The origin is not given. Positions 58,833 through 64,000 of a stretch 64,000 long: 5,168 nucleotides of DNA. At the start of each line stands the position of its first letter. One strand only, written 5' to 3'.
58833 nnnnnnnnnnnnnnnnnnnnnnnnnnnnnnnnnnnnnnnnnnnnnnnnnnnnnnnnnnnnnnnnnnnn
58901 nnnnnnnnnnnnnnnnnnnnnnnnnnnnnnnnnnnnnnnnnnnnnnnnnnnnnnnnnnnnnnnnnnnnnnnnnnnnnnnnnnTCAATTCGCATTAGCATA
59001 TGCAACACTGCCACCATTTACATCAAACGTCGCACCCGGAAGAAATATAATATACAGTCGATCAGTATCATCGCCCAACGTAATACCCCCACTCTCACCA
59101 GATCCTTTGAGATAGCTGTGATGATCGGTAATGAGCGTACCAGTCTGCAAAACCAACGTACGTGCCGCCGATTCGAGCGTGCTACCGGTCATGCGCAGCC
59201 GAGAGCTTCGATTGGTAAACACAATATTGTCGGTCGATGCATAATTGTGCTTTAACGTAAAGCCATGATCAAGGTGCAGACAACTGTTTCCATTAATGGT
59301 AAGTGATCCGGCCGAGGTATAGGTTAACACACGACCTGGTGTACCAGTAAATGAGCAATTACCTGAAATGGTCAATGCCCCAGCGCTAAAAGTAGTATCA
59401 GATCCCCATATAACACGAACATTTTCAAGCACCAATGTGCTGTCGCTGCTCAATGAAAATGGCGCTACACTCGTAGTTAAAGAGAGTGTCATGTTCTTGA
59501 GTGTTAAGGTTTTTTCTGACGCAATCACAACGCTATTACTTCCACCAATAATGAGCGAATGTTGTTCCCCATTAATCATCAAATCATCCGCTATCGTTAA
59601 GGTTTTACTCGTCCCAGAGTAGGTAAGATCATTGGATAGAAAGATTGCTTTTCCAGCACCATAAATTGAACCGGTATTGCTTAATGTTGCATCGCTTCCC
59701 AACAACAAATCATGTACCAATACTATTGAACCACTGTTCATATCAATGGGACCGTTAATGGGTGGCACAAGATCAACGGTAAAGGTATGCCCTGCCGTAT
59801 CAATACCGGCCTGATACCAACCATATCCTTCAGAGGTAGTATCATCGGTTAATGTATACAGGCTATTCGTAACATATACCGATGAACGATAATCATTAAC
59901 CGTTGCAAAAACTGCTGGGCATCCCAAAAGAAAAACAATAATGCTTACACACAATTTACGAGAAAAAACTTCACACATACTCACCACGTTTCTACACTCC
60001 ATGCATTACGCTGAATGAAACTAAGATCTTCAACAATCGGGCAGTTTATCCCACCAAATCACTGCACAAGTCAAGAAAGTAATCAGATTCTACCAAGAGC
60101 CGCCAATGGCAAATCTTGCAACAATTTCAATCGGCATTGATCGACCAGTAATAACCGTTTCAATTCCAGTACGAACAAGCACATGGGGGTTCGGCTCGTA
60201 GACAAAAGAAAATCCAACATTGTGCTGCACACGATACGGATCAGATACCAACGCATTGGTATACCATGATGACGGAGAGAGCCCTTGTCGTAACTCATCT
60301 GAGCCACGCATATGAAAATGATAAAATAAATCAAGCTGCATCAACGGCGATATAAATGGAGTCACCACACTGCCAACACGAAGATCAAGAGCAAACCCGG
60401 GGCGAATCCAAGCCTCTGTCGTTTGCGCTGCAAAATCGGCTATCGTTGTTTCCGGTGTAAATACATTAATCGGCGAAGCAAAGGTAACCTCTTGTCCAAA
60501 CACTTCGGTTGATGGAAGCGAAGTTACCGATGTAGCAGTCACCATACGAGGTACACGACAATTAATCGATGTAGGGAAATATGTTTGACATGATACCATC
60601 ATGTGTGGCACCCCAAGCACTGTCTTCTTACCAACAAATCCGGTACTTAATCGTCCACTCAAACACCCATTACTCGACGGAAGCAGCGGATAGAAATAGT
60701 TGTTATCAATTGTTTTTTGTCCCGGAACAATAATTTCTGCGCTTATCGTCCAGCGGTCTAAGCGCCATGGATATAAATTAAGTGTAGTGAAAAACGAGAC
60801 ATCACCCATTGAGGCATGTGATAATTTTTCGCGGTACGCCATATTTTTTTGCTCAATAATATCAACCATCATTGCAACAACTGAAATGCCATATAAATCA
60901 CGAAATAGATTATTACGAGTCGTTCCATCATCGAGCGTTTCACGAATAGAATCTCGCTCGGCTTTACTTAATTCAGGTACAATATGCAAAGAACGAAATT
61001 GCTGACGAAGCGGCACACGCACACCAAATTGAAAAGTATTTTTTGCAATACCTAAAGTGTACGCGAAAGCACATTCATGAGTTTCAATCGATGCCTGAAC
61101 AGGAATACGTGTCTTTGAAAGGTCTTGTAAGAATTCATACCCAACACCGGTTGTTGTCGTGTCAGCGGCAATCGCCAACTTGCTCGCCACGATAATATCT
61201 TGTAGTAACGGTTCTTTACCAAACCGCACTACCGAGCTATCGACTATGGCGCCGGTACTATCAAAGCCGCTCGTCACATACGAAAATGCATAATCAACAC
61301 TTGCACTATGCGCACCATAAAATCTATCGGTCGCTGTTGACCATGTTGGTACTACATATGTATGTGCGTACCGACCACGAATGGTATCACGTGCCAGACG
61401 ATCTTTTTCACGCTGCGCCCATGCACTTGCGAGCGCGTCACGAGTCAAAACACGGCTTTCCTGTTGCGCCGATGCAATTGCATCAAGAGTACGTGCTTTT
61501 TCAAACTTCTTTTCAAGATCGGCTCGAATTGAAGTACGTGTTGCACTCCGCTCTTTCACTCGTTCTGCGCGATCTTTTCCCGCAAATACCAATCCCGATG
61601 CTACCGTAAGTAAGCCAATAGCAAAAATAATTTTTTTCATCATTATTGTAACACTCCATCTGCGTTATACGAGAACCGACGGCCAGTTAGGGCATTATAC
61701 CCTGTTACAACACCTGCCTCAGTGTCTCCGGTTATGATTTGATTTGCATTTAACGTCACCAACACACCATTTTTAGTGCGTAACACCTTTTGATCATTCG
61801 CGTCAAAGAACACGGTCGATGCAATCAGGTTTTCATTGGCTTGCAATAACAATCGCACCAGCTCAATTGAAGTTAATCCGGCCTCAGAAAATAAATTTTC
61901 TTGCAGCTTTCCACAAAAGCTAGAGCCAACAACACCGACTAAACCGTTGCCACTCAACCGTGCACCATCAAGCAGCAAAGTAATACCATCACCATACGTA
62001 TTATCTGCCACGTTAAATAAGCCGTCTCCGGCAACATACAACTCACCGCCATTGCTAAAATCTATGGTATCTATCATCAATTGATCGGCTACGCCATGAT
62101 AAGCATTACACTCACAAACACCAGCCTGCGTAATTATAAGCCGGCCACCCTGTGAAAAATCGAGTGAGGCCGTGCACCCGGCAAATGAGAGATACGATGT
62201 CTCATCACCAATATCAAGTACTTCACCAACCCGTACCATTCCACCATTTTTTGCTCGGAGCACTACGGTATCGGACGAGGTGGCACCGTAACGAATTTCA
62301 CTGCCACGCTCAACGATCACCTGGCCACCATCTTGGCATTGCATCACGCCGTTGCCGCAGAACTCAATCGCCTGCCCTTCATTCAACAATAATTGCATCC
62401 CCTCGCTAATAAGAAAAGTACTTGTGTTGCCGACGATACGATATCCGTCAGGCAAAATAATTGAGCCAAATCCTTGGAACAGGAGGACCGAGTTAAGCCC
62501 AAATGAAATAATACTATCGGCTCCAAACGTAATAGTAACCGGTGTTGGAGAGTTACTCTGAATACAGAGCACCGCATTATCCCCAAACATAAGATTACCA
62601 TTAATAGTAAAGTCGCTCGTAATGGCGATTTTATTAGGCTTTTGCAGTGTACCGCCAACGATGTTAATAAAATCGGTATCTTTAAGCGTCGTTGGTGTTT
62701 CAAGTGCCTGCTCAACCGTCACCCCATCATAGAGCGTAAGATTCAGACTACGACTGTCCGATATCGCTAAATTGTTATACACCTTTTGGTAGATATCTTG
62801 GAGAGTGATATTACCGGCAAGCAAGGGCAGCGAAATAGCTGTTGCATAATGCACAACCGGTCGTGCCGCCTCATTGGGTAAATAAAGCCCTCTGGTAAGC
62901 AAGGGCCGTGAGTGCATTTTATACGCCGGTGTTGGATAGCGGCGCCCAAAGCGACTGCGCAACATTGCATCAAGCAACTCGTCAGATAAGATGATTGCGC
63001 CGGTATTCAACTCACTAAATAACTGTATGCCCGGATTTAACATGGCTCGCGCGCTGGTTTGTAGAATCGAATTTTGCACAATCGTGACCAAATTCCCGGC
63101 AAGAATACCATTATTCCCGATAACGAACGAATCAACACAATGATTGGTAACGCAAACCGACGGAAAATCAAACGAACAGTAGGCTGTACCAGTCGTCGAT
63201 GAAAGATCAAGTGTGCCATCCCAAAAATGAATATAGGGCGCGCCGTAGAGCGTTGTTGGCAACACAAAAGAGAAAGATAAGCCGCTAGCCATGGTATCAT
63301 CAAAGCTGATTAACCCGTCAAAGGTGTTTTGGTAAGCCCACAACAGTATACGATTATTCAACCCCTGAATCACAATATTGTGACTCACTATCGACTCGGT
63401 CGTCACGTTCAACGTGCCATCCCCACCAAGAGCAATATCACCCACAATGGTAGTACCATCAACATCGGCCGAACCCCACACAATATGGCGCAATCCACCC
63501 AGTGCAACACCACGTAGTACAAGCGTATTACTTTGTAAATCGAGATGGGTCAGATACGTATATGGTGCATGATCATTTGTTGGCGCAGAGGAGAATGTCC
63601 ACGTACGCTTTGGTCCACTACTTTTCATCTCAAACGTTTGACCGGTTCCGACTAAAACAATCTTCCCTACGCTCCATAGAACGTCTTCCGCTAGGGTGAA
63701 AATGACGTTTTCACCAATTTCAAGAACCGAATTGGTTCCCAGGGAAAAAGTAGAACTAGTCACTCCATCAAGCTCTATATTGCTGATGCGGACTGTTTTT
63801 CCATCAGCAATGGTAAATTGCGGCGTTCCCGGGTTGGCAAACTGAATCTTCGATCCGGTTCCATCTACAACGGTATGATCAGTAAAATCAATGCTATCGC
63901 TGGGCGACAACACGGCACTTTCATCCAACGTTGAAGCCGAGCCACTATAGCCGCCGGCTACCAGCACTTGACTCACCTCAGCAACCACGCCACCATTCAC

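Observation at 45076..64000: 19-kb array of seven barrel-less Pmp/passenger-like proteins and two dedicated beta-barrel OMPs: a candidate split (trans) type-V-like surface-display system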

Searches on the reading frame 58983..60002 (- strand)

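Call 5: search_protein_families(library=pfam, proteins=[window:58983-60002:-], max_evalue=1)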
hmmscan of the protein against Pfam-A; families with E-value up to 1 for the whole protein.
window:58983-60002:- (339 aa): 2 families
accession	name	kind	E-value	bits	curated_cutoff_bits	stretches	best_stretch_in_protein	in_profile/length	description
PF20585.4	Pectate_lyase_5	-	0.0027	18.3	24.3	1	119-188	21-103/126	Putative pectate lyase-like adhesive domain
PF21300.2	LbR_Ice_bind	-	0.036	14.6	30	1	123-215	4-91/97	Grass antifreeze beta roll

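Call 6: search_protein_families(library=ncbifam, proteins=[window:58983-60002:-], max_evalue=1)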
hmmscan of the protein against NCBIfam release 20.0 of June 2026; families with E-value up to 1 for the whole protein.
window:58983-60002:- (339 aa): 0 families

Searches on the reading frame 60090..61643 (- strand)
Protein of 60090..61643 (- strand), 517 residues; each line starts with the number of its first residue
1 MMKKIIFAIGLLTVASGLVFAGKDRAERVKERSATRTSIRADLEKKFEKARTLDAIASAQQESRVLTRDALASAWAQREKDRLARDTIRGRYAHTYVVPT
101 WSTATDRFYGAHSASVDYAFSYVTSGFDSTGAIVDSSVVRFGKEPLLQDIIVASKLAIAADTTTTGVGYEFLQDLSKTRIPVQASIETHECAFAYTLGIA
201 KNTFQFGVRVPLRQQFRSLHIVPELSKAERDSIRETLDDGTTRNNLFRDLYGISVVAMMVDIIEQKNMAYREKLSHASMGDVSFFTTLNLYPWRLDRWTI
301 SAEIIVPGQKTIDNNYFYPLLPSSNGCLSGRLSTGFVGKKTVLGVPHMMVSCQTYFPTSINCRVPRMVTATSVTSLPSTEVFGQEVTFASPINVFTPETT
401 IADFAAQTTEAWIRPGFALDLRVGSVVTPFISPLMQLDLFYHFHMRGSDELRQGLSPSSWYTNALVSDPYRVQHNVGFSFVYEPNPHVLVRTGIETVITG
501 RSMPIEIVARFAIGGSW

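Call 5: search_protein_families(library=pfam, proteins=[window:60090-61643:-], max_evalue=1)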
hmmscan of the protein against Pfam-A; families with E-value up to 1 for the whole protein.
window:60090-61643:- (517 aa): 1 family
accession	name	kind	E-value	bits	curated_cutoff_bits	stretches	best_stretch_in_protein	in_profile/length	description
PF08139.17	LPAM_1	-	0.14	13.1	20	1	2-14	1-13/18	Prokaryotic membrane lipoprotein lipid attachment site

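Call 6: search_protein_families(library=ncbifam, proteins=[window:60090-61643:-], max_evalue=1)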
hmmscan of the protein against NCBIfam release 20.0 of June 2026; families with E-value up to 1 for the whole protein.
window:60090-61643:- (517 aa): 2 families
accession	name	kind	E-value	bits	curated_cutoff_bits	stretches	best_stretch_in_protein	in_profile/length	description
NF011043.0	PRK14473.1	equivalog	0.52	10.2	168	1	23-87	48-109/164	F0F1 ATP synthase subunit B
NF005607.0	PRK07353.1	equivalog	0.55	10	131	0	27-81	61-117/155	F0F1 ATP synthase subunit B'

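Call 32: find_encoding_contigs(protein=window:60090-61643:-, flank=10000, max_places=4)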
Protein window:60090-61643:- (517 aa): 2 contigs read that carry it; 2 places shown.
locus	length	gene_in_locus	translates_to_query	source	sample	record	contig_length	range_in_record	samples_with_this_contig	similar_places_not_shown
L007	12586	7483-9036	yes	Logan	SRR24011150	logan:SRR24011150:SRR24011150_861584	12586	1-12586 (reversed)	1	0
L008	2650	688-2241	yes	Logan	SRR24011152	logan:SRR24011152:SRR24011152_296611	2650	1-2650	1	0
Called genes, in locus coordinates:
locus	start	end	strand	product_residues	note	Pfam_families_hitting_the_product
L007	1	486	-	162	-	?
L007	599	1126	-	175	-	-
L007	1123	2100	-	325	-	PF01882:DUF58, PF13519:VWA_2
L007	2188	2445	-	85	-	-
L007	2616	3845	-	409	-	PF02403:Seryl_tRNA_N, PF00587:tRNA-synt_2b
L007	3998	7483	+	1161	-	-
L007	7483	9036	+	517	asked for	-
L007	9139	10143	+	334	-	-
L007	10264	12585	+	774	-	?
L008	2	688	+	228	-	?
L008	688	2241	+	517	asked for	-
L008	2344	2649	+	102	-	?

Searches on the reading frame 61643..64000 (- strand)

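Call 5: search_protein_families(library=pfam, proteins=[window:61643-64000:-], max_evalue=1)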
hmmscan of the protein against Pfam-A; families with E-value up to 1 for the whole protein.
window:61643-64000:- (785 aa): 1 family
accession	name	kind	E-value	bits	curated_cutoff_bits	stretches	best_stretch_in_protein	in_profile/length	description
PF20585.4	Pectate_lyase_5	-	0.13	12.9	24.3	0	185-227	24-68/126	Putative pectate lyase-like adhesive domain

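Call 6: search_protein_families(library=ncbifam, proteins=[window:61643-64000:-], max_evalue=1)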
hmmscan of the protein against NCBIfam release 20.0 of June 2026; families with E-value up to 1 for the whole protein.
window:61643-64000:- (785 aa): 0 families

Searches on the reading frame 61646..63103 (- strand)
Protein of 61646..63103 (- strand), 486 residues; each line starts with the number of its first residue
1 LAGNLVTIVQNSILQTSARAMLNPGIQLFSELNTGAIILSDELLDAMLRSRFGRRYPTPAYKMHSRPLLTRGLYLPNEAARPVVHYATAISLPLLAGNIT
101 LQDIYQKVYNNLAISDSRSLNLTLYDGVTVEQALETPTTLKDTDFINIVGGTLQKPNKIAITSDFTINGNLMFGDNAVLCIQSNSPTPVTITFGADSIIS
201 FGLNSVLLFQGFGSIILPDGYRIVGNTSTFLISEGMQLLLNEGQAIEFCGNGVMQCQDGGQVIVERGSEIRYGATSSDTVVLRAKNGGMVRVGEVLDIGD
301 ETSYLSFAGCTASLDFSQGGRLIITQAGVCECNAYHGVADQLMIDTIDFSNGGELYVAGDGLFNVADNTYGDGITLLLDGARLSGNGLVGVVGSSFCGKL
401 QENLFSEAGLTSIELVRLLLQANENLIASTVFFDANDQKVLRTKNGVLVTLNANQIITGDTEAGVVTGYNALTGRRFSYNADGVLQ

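Call 50: find_homologous_proteins(query=window:61646-63103:-, max_evalue=0.001)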
Query window:61646-63103:-: 8000 candidates shared short words with the query, none scored E <= 0.001.
